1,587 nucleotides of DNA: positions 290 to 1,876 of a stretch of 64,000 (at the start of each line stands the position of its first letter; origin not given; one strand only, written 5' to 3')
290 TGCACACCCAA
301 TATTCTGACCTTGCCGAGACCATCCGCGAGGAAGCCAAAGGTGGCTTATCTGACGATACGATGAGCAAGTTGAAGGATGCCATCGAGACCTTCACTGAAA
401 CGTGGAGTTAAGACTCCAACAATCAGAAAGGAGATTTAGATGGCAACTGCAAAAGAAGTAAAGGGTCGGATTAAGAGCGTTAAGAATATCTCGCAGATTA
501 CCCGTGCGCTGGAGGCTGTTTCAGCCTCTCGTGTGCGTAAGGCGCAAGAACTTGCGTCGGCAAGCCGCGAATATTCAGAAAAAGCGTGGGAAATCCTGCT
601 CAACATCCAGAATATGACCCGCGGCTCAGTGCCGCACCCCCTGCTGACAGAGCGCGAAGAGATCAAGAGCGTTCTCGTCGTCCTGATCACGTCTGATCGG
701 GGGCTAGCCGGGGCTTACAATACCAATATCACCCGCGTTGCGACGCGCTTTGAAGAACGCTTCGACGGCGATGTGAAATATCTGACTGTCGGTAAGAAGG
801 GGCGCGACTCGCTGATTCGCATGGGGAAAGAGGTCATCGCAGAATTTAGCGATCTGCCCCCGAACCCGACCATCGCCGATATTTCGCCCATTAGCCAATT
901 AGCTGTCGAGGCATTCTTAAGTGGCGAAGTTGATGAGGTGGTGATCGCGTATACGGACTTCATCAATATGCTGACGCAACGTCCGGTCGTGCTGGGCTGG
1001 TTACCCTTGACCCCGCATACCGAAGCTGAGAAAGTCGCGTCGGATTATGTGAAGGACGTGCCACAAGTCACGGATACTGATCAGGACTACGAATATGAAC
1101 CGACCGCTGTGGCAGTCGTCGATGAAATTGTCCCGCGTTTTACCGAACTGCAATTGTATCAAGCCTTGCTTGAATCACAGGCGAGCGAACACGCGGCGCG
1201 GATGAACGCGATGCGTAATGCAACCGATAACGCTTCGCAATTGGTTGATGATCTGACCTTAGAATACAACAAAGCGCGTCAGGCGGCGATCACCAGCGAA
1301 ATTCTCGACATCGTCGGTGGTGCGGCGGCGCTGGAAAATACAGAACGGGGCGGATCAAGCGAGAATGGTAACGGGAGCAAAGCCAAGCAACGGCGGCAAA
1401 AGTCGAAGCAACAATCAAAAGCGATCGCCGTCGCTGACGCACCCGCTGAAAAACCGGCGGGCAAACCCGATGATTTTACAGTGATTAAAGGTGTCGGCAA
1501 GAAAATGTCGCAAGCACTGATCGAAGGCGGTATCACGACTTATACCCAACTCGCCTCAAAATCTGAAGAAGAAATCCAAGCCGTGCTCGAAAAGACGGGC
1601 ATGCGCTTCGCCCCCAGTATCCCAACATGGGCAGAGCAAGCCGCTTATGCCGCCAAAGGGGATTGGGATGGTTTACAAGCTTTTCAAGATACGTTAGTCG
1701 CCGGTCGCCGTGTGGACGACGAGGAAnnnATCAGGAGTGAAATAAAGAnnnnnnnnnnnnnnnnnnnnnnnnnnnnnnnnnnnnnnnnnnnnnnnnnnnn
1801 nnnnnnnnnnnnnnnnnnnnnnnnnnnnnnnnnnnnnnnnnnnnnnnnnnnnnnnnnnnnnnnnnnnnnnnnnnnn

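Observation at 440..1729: ATP synthase gamma subunit with a ~130-residue C-terminal helix-hairpin-helix-like extension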

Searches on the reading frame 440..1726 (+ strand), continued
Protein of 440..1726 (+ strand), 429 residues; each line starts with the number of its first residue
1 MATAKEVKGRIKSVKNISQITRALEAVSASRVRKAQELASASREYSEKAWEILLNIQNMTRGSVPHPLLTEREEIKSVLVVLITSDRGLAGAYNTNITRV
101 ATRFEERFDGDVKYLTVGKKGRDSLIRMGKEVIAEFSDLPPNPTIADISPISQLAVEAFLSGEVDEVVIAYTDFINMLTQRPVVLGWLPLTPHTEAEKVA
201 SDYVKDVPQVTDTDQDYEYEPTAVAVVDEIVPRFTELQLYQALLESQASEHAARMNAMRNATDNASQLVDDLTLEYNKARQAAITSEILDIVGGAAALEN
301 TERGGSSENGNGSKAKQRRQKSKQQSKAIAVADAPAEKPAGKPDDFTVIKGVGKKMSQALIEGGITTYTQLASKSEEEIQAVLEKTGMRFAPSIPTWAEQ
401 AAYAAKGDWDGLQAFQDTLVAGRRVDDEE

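Call 45: list_cluster_members(proteins=[P0001, P0084, P0125, P0128, P0145, P0195, P0188, P0160, P0132, P0163])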
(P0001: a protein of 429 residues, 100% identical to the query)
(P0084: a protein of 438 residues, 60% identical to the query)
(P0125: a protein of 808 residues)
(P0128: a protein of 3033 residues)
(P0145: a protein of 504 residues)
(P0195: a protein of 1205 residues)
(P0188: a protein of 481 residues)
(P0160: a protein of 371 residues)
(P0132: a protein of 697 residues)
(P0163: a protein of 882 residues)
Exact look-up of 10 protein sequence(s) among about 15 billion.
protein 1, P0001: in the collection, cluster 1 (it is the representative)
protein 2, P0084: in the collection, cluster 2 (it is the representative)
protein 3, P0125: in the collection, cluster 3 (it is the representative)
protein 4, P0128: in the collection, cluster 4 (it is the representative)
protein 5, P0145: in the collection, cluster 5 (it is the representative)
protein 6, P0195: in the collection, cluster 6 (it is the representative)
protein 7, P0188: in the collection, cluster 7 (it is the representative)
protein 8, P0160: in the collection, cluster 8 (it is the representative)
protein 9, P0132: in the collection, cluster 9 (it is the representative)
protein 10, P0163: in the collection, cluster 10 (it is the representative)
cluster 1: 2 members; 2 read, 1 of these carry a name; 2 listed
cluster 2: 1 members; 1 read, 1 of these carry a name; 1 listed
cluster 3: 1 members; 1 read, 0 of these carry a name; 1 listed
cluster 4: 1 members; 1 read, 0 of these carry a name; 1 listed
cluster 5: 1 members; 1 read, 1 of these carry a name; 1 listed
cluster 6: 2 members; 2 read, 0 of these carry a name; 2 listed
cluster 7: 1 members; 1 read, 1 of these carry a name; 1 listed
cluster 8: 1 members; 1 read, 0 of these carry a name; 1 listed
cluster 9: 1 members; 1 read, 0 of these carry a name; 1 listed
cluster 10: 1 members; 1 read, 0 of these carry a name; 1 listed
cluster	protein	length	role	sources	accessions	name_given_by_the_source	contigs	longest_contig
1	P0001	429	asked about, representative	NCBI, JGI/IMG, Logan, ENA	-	F-type H+-transporting ATPase subunit gamma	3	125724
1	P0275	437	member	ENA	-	-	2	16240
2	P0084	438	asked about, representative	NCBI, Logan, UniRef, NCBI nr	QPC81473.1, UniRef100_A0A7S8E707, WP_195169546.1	ATP synthase F1 subunit gamma [Phototrophicus methaneseepsis] | ATP synthase gamma chain n=2 Tax=Phototrophicus methaneseepsis TaxID=2710758 ...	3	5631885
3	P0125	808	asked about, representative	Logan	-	-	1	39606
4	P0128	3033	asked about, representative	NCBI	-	-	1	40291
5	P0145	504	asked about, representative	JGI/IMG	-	predicted flap endonuclease-1-like 5' DNA nuclease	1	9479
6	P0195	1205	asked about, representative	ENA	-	-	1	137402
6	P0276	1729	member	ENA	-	-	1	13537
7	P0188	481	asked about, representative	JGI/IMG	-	predicted flap endonuclease-1-like 5' DNA nuclease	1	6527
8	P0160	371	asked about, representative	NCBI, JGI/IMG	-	-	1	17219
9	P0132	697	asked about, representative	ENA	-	-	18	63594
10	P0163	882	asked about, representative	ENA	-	-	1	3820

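Call 52: find_encoding_contigs(protein=window:440-1726:+, flank=10000, max_places=4)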
Protein window:440-1726:+ (429 aa): 7 contigs read that carry it; 4 places shown.
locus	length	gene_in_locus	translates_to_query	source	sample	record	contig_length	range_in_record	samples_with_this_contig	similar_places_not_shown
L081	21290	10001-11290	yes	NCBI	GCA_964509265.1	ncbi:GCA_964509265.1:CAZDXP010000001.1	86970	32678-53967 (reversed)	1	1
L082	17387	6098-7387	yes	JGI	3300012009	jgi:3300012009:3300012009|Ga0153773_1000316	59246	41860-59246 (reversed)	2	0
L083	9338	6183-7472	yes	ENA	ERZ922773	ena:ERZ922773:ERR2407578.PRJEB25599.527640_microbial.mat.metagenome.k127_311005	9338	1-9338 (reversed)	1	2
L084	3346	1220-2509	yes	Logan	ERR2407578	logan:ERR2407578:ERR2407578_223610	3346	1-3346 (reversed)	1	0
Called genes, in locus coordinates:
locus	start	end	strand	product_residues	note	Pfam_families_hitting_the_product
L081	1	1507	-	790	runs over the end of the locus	PF13426:PAS_9, PF08447:PAS_3, PF08448:PAS_4, PF00989:PAS, PF08448:PAS_4, PF13426:PAS_9, PF00512:HisKA, PF02518:HATPase_c, +6 more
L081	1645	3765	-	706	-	PF03030:H_PPase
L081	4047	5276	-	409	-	PF13472:Lipase_GDSL_2, PF16822:ALGX (weak)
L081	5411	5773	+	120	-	PF08378:NERD (weak), PF02021:UPF0102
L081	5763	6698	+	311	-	PF01745:IPT (weak), PF01715:IPPT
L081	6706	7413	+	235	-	-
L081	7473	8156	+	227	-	PF16697:Yop-YscD_cpl, PF00498:FHA, PF00486:Trans_reg_C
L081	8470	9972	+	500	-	PF02874:ATP-synt_ab_N, PF00006:ATP-synt_ab, PF00306:ATP-synt_ab_C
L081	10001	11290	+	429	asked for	PF00231:ATP-synt, PF14520:HHH_5 (faint)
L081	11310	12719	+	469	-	PF02874:ATP-synt_ab_N, PF00006:ATP-synt_ab, PF22919:ATP-synt_VA_C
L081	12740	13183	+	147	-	PF02823:ATP-synt_DE_N, PF00401:ATP-synt_DE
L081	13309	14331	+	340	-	PF06723:MreB_Mbl, PF00022:Actin (weak), PF00012:HSP70 (weak), PF14450:FtsA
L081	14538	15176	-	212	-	PF06971:Put_DNA-bind_N, PF01408:GFO_IDH_MocA (weak), PF02629:CoA_binding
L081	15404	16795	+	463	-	-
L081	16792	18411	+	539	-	PF25990:Beta-barrel_YknX (weak), PF25967:RND-MFP_C (weak)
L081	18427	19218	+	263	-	PF00005:ABC_tran, PF13304:AAA_21 (faint)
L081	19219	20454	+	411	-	PF12704:MacB_PCD, PF02687:FtsX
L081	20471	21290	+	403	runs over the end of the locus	PF12704:MacB_PCD, PF02687:FtsX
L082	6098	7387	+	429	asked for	PF00231:ATP-synt, PF14520:HHH_5 (faint)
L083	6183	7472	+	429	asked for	PF00231:ATP-synt, PF14520:HHH_5 (faint)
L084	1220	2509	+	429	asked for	PF00231:ATP-synt, PF14520:HHH_5 (faint)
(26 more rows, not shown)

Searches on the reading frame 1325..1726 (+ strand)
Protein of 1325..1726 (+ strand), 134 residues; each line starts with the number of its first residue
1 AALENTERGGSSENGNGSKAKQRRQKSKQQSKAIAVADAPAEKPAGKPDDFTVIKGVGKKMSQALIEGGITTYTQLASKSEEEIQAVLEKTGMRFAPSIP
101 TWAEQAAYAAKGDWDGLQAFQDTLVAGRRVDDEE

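Call 3: search_protein_families(library=pfam, proteins=[window:1325-1726:+], max_evalue=1)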
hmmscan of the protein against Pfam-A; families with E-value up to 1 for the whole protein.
window:1325-1726:+ (134 aa): 6 families
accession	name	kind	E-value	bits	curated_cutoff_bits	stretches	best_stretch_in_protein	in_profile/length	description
PF14520.12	HHH_5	-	9.7e-06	26.4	27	1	52-87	5-40/57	Helix-hairpin-helix domain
PF14229.12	DUF4332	-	0.0019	18.8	23.2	1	56-110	2-57/122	Domain of unknown function (DUF4332)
PF11731.14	Cdd1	-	0.0047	17.5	25.5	1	49-92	6-50/86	Pathogenicity locus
PF00416.27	Ribosomal_S13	-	0.03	15.2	31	1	51-107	17-74/128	Ribosomal protein S13/S18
PF21999.2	IMS_HHH_1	-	0.065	14.1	27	1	56-93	5-43/53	DNA polymerase-iota, thumb domain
PF12826.13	HHH_2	-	0.15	12.7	27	1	54-106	8-58/64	Helix-hairpin-helix motif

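Call 4: search_protein_families(library=ncbifam, proteins=[window:1325-1726:+], max_evalue=1)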
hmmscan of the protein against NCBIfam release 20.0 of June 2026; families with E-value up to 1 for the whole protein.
window:1325-1726:+ (134 aa): 16 families
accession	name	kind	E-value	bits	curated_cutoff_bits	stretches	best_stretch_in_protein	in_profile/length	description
NF008915.0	PRK12278.1-1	equivalog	1.2e-10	41.7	281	1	24-111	132-215/216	50S ribosomal protein L21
NF008916.0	PRK12278.1-4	equivalog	3.9e-09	36.6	193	1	15-111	122-223/223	50S ribosomal protein L21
NF009040.0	PRK12373.1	equivalog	5.2e-09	36.3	514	1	16-114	287-388/400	NADH-quinone oxidoreductase subunit E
NF045508.1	PhasinPhaH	equivalog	4.2e-07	30.4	250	1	24-107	146-229/234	phasin PhaH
NF008966.0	PRK12311.1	equivalog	5.4e-06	25.7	526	1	35-106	255-326/334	30S ribosomal protein S2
NF002751.0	PRK02794.1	equivalog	0.0052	15.7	371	1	48-95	210-257/425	DNA polymerase IV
NF002492.0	PRK01810.1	equivalog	0.0068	15.2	399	1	54-95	189-230/412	DNA polymerase IV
NF003140.0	PRK04053.1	equivalog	0.0081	16.3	159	1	50-103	29-82/157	30S ribosomal protein S13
NF002882.0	PRK03348.1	equivalog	0.025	13.3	389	1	35-91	166-222/461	DNA polymerase IV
NF002677.0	PRK02406.1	equivalog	0.026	13.6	256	1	53-95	184-226/357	DNA polymerase IV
TIGR03629.1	uS13_arch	equivalog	0.032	14.5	175.55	1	51-103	23-75/144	30S ribosomal protein S13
NF003015.0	PRK03858.1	subfamily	0.039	13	367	1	52-90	179-217/399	DNA polymerase IV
NF002883.0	PRK03352.1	equivalog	0.052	12.7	330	1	54-88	182-216/347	DNA polymerase IV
TIGR01954.1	nusA_Cterm_rpt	equivalog_domain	0.059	13.5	48.15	1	58-84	2-28/50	transcription termination factor NusA, C-terminal duplication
TIGR03491.1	TIGR03491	subfamily_domain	0.061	12.3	97.45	1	48-90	211-252/462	TM0106 family RecB-like putative nuclease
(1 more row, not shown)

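Call 5: search_solved_structures(query=window:1325-1726:+, max_evalue=10, show_alignments=3)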
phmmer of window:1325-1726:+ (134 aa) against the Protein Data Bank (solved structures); distinct sequences matched with E-value up to 10: 8.
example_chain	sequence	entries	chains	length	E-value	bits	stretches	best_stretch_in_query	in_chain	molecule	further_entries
8yy9_O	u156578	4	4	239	4.7e-05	26.9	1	45-113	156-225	Reaction center protein O chain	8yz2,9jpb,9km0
9wqv_a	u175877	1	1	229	0.0051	20.3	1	41-111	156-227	NADH:ubiquinone oxidoreductase 41 kd complex i subunit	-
4gfj_A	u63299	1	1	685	0.21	15.1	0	52-99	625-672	Topoisomerase V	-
5hm5_A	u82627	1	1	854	0.36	14.4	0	51-100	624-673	Topoisomerase V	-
8df7_A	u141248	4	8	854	0.36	14.4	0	51-100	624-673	Topoisomerase V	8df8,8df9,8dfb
6zu5_SS0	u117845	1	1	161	0.59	13.7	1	51-105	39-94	uS13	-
25hk_A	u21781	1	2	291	1.1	12.8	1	85-124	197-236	Tripartite tricarboxylate transporter substrate binding protein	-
9gda_F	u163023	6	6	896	1.6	12.2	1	7-57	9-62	DNA topoisomerase 1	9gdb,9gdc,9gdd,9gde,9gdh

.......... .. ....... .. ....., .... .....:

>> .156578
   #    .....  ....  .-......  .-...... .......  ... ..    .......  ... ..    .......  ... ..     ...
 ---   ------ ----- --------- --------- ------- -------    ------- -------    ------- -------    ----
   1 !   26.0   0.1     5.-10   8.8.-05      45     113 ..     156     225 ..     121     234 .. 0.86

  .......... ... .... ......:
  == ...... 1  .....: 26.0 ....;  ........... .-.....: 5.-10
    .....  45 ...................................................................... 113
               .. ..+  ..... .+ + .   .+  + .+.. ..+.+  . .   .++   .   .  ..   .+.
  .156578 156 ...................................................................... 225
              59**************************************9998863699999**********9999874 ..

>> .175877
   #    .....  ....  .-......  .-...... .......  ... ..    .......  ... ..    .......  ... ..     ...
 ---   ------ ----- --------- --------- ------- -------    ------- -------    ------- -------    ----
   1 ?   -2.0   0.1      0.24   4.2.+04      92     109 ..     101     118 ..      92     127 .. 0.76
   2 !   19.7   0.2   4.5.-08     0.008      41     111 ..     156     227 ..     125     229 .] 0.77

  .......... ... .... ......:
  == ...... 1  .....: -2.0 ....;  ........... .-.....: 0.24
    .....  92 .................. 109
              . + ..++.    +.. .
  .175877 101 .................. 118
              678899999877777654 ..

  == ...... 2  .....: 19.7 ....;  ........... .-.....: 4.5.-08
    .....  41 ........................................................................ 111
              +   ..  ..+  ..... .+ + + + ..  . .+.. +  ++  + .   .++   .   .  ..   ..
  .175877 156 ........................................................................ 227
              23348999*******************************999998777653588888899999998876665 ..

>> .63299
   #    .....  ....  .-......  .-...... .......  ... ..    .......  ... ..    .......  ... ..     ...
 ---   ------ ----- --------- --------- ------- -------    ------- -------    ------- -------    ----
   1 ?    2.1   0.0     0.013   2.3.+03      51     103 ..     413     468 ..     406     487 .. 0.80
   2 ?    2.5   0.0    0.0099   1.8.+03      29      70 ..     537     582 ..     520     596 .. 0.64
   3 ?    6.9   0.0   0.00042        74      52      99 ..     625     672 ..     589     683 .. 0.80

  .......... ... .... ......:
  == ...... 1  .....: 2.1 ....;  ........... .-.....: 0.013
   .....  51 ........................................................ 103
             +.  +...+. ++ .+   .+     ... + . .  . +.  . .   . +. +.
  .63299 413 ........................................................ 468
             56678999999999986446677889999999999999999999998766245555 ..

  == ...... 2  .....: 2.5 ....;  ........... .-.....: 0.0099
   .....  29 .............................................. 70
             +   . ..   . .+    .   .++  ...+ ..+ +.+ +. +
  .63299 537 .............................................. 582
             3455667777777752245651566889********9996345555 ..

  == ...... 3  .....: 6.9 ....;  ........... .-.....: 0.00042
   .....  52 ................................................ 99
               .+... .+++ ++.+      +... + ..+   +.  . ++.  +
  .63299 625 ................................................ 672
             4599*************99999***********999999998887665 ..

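Call 64: search_protein_families(library=padloc, proteins=[window:1325-1726:+], max_evalue=0.01)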
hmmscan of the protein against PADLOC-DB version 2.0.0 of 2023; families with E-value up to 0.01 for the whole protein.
window:1325-1726:+ (134 aa): 0 families
